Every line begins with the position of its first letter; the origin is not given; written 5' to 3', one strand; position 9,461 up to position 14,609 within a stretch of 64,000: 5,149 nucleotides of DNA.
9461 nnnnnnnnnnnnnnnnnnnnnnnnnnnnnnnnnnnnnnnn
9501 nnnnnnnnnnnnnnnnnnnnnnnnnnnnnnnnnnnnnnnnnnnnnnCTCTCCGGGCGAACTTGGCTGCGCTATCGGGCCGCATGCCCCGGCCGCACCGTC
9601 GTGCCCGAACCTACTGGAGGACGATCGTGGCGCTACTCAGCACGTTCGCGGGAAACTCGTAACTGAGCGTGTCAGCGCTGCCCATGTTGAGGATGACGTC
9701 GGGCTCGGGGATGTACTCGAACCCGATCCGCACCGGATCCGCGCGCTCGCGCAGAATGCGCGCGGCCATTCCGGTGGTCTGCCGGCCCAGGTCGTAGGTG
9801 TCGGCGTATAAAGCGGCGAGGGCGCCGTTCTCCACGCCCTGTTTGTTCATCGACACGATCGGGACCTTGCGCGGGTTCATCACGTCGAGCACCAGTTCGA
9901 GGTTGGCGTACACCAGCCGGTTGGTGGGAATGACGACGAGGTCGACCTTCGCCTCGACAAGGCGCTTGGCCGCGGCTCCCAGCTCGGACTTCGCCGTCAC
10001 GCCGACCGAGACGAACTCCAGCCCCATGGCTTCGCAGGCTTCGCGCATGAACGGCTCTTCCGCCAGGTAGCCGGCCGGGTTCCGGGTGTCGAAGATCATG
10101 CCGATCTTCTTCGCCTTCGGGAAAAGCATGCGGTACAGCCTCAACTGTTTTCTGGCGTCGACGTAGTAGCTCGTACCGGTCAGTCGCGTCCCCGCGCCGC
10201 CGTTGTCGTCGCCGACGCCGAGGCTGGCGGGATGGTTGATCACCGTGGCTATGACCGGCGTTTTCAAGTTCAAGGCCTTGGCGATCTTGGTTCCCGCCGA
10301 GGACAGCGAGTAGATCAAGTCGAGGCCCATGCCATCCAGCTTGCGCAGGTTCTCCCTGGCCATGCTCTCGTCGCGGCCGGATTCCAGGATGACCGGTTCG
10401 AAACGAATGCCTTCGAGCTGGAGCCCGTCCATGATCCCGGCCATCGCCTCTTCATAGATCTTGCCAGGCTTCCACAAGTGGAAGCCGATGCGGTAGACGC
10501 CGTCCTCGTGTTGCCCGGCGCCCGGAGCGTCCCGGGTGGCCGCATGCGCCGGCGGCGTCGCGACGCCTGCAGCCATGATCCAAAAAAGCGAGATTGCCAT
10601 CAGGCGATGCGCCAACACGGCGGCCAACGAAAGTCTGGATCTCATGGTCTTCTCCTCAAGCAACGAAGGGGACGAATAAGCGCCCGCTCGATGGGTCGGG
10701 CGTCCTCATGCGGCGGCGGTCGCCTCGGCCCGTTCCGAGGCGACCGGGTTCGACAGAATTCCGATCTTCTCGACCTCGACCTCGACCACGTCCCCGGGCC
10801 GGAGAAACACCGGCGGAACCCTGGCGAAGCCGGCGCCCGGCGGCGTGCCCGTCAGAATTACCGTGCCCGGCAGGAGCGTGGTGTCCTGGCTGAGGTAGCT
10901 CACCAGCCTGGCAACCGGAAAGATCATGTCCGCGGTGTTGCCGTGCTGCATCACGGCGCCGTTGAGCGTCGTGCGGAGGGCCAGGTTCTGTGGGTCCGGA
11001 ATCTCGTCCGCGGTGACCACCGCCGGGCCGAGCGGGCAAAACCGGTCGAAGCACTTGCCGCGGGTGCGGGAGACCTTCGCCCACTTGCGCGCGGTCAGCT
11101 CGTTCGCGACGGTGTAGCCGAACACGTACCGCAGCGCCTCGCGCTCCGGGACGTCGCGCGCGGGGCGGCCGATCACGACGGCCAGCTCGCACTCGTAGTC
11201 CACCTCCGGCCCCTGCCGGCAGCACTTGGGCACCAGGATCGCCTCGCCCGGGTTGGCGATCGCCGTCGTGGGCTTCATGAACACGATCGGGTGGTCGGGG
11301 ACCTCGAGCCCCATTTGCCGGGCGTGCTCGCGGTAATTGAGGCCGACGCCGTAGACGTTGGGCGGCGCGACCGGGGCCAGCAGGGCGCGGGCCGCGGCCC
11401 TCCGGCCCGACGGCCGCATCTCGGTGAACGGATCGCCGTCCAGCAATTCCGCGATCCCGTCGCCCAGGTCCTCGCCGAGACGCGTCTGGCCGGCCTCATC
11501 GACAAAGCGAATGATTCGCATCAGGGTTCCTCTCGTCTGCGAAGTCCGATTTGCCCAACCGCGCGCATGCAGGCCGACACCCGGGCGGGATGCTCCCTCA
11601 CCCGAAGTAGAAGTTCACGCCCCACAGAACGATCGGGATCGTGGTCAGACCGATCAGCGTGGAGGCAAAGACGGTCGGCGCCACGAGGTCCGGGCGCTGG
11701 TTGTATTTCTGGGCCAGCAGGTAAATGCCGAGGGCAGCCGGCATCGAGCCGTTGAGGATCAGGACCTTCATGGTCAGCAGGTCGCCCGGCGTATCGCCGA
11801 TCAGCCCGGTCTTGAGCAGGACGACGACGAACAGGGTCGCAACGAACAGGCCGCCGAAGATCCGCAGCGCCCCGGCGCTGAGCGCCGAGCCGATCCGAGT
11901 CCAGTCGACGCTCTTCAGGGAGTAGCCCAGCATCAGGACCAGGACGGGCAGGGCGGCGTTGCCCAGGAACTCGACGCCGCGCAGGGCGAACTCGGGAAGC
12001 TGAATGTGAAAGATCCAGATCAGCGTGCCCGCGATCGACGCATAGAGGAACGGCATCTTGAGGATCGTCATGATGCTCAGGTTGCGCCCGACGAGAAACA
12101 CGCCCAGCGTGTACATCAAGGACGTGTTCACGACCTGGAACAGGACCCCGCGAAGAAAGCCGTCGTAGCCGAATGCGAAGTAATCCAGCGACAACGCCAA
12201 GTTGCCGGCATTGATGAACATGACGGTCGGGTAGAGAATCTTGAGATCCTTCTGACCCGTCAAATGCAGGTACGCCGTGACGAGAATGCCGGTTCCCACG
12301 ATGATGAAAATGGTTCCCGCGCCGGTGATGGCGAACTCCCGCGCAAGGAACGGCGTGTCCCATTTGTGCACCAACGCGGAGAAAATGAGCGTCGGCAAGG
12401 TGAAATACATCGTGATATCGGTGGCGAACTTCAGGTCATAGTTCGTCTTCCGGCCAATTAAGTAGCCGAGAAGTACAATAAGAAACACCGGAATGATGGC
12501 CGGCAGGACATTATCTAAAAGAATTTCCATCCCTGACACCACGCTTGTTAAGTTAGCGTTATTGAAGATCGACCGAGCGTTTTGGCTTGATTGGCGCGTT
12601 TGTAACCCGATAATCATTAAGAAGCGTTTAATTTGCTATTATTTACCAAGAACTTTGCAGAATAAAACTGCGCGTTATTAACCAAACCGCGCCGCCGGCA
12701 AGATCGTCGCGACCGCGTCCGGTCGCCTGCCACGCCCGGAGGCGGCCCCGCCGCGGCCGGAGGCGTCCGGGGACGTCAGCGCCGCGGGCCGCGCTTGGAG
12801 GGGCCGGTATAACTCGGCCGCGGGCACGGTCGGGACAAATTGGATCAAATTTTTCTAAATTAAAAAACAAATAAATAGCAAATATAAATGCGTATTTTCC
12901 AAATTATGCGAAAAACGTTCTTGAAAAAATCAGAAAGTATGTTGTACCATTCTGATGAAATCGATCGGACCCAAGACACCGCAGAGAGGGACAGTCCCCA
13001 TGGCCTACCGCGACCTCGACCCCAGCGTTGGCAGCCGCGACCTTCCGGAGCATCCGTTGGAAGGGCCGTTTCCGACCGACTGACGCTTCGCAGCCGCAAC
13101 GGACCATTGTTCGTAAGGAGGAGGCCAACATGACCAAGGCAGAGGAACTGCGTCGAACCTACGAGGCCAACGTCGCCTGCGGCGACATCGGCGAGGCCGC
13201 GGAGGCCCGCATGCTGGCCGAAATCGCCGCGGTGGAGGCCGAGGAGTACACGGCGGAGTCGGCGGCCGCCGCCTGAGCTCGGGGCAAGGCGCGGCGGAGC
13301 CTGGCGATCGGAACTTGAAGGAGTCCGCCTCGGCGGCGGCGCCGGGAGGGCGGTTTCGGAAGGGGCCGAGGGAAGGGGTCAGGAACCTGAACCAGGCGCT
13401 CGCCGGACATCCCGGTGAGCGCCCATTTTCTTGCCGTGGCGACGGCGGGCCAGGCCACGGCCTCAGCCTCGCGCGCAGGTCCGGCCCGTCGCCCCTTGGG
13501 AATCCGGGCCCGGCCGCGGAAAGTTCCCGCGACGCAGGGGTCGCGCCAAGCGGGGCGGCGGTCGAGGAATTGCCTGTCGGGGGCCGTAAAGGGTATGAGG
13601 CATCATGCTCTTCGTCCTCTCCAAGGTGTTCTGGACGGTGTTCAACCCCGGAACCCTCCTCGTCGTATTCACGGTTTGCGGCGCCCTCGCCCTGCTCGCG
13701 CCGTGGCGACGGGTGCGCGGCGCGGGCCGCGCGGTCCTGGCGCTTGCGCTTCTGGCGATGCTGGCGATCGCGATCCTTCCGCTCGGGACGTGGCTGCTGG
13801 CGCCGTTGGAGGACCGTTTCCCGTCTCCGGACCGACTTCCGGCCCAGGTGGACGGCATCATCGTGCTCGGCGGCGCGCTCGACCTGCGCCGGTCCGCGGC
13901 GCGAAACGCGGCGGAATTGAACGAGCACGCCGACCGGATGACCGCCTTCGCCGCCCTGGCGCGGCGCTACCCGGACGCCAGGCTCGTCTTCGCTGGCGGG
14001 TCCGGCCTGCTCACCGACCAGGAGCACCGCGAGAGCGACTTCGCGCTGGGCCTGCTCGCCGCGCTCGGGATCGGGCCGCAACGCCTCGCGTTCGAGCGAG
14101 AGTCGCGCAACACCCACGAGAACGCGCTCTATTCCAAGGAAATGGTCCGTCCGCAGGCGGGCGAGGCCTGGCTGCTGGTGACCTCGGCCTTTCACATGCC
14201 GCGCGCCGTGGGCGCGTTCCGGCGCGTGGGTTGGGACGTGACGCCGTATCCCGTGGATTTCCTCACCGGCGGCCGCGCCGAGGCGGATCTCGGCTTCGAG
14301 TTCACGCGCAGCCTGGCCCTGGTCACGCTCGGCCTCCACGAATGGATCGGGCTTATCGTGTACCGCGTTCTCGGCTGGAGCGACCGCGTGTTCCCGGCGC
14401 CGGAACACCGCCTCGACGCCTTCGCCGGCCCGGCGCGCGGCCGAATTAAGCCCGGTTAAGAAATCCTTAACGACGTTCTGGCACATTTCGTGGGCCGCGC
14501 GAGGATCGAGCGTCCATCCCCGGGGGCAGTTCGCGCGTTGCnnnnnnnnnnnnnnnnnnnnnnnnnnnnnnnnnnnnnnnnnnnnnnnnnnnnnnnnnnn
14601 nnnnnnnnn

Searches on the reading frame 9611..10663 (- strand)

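Call 80: search_protein_families(library=pfam, proteins=[window:9611-10663:-], max_evalue=0.00001)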
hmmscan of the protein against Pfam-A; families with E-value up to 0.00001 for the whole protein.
window:9611-10663:- (350 aa): 1 family
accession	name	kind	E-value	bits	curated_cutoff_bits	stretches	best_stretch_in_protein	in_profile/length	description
PF04392.18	ABC_sub_bind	-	6.1e-33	114.8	25.9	1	72-346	15-290/293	ABC transporter substrate binding protein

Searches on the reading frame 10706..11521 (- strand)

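Call 80: search_protein_families(library=pfam, proteins=[window:10706-11521:-], max_evalue=0.00001)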
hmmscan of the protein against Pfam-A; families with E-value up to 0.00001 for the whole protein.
window:10706-11521:- (271 aa): 1 family
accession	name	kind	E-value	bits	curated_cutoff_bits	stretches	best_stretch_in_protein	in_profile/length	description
PF01557.24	FAA_hydrolase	-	1.6e-75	253.9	23.9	1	56-260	2-213/214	Fumarylacetoacetate (FAA) hydrolase C-terminal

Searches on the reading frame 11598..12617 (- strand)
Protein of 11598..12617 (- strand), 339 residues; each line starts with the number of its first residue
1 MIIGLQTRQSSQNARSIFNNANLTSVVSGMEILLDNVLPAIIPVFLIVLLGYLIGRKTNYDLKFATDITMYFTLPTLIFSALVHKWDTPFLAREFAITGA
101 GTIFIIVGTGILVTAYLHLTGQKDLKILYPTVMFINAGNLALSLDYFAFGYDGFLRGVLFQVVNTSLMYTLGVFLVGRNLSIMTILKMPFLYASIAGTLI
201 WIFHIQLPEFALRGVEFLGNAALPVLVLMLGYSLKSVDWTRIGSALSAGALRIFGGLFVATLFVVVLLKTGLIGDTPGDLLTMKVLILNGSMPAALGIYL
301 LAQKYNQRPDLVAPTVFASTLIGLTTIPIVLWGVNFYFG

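Call 80: search_protein_families(library=pfam, proteins=[window:11598-12617:-], max_evalue=0.00001)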
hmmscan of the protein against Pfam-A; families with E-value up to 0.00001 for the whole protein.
window:11598-12617:- (339 aa): 1 family
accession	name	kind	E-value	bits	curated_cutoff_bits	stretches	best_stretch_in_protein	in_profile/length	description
PF03547.23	Mem_trans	-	8.2e-14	51.4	25.7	1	184-330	199-342/343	Membrane transport protein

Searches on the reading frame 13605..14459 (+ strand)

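Call 80: search_protein_families(library=pfam, proteins=[window:13605-14459:+], max_evalue=0.00001)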
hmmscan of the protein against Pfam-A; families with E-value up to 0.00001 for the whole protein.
window:13605-14459:+ (284 aa): 1 family
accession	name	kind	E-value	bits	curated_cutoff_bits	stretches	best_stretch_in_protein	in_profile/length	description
PF02698.23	DUF218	-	4.7e-28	98.2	27.6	1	83-249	1-133/133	DUF218 domain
